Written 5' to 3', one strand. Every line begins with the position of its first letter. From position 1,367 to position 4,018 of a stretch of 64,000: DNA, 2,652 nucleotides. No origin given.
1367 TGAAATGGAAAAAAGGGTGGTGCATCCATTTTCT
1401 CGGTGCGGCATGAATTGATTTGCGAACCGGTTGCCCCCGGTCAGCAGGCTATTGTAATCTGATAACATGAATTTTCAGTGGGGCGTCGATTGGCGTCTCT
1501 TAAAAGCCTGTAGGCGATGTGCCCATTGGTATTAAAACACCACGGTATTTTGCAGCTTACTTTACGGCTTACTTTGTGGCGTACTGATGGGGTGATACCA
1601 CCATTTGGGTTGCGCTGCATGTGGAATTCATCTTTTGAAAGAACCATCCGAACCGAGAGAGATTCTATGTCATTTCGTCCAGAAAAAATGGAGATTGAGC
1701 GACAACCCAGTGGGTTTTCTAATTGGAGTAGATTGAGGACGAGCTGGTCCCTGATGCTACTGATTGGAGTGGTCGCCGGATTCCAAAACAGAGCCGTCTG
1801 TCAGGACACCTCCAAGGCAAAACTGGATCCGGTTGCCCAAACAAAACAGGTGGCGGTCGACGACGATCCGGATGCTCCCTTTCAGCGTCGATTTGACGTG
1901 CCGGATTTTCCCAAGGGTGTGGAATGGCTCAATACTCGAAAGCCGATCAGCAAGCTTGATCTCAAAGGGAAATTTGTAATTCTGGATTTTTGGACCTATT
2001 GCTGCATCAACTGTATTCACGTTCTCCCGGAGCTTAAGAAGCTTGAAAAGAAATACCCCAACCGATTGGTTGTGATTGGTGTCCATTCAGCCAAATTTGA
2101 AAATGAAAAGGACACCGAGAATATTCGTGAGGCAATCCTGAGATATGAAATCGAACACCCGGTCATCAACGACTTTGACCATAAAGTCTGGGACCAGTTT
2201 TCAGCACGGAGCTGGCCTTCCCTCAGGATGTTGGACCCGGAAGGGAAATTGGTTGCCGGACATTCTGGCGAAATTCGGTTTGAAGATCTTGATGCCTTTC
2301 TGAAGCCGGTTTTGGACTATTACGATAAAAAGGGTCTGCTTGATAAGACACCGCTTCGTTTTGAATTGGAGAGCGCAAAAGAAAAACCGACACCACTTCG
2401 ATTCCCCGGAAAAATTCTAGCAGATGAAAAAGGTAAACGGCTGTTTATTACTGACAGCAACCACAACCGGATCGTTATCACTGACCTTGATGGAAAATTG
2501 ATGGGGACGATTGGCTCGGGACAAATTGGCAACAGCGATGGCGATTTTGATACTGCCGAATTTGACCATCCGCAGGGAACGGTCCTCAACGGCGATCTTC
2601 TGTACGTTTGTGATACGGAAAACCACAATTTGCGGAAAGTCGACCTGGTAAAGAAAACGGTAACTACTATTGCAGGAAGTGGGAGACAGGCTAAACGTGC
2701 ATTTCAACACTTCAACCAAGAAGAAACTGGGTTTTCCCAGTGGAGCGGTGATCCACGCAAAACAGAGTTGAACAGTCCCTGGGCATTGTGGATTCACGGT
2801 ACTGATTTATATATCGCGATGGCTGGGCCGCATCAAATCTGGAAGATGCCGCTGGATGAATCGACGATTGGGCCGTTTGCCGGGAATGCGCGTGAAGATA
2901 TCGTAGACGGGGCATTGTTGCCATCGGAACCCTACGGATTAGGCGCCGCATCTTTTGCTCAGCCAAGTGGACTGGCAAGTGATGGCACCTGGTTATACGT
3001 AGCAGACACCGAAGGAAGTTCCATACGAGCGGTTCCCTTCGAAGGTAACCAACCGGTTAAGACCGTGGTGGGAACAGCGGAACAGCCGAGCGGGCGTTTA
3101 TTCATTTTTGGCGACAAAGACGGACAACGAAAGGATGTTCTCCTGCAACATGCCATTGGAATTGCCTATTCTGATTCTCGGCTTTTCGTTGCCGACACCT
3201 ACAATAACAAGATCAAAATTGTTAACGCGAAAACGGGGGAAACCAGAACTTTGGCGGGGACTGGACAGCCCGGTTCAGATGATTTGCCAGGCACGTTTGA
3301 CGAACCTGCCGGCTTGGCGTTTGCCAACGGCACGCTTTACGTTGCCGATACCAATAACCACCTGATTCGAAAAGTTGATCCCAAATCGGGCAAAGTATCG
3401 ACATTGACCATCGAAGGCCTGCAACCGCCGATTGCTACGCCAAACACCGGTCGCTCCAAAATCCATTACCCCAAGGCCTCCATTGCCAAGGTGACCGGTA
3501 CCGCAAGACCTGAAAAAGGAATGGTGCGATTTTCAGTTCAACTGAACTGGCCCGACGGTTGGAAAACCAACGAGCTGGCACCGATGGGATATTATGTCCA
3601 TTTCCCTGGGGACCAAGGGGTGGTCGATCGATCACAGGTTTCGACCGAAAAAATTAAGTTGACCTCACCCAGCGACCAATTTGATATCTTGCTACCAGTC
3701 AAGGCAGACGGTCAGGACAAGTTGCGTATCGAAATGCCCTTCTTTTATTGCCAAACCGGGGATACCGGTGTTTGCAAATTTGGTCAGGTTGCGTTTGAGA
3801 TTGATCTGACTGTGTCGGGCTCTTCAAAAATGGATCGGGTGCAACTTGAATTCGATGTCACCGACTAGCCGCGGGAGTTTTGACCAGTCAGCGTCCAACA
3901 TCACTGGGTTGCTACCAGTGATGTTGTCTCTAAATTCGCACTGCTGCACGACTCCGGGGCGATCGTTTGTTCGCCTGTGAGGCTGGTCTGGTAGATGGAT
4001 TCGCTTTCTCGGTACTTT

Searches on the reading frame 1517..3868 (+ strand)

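Call 92: search_protein_families(library=pfam, proteins=[window:1517-3868:+], max_evalue=0.00001)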
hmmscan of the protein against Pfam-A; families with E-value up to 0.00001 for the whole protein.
window:1517-3868:+ (783 aa): 3 families
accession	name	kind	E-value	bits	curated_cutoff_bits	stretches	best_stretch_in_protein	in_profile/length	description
PF01436.27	NHL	-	6.1e-25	86.4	20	0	594-619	1-27/28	NHL repeat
PF13905.12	Thioredoxin_8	-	1.7e-13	51.2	27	1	151-244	1-93/94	Thioredoxin-like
PF00578.27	AhpC-TSA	-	1.4e-07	31.9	26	1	142-246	16-122/124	AhpC/TSA family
